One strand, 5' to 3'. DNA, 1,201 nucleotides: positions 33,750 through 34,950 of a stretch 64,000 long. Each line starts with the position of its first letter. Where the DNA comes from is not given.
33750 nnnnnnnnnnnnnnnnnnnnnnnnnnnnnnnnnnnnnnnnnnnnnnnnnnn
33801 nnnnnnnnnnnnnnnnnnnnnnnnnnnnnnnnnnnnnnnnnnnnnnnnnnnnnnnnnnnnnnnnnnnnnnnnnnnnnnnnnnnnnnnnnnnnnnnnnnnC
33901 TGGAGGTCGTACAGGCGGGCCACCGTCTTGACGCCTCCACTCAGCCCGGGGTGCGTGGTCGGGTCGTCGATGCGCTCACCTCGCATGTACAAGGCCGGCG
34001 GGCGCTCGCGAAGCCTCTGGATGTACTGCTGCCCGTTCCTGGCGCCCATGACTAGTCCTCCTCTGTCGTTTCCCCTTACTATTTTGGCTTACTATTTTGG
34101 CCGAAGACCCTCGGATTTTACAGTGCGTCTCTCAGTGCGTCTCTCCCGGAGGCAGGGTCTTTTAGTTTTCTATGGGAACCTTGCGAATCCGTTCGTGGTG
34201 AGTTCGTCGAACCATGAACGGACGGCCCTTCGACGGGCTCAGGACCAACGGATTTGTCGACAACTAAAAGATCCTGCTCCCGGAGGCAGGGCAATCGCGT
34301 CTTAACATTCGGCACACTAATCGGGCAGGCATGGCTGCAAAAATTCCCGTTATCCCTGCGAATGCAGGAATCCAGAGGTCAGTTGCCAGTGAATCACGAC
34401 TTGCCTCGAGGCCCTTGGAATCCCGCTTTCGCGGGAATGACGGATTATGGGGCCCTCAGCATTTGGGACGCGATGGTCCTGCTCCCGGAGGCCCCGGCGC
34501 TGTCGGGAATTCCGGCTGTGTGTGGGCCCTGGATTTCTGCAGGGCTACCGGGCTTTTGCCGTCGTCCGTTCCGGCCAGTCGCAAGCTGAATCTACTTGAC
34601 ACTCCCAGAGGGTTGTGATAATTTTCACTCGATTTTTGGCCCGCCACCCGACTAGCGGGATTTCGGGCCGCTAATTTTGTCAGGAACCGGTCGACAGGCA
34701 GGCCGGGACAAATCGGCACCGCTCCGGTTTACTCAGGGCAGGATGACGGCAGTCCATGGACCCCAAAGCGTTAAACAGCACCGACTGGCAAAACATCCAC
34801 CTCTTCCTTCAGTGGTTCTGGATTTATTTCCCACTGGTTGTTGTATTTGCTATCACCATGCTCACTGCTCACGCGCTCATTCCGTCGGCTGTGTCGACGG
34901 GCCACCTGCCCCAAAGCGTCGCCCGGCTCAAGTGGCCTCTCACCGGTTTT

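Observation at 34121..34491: Second A+B tandem MITE insertion with a perfectly triplicated target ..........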

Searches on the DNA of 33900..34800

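Call 54: search_rna_families(source=window, start=33900, end=34800, threshold=evalue, max_evalue=1)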
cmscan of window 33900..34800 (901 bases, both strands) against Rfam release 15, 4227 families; matches with E-value up to 1: 2.
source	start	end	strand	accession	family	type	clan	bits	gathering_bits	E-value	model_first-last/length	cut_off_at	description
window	34361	34427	-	RF03384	mir-7180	Gene; miRNA;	-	18.7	78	0.48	1-58/58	no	mir-7180 microRNA precursor family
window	34080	34122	-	RF03050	RAGATH-25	Gene; sRNA;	-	15.4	49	0.68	1-50/50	no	RAGATH-25 RNA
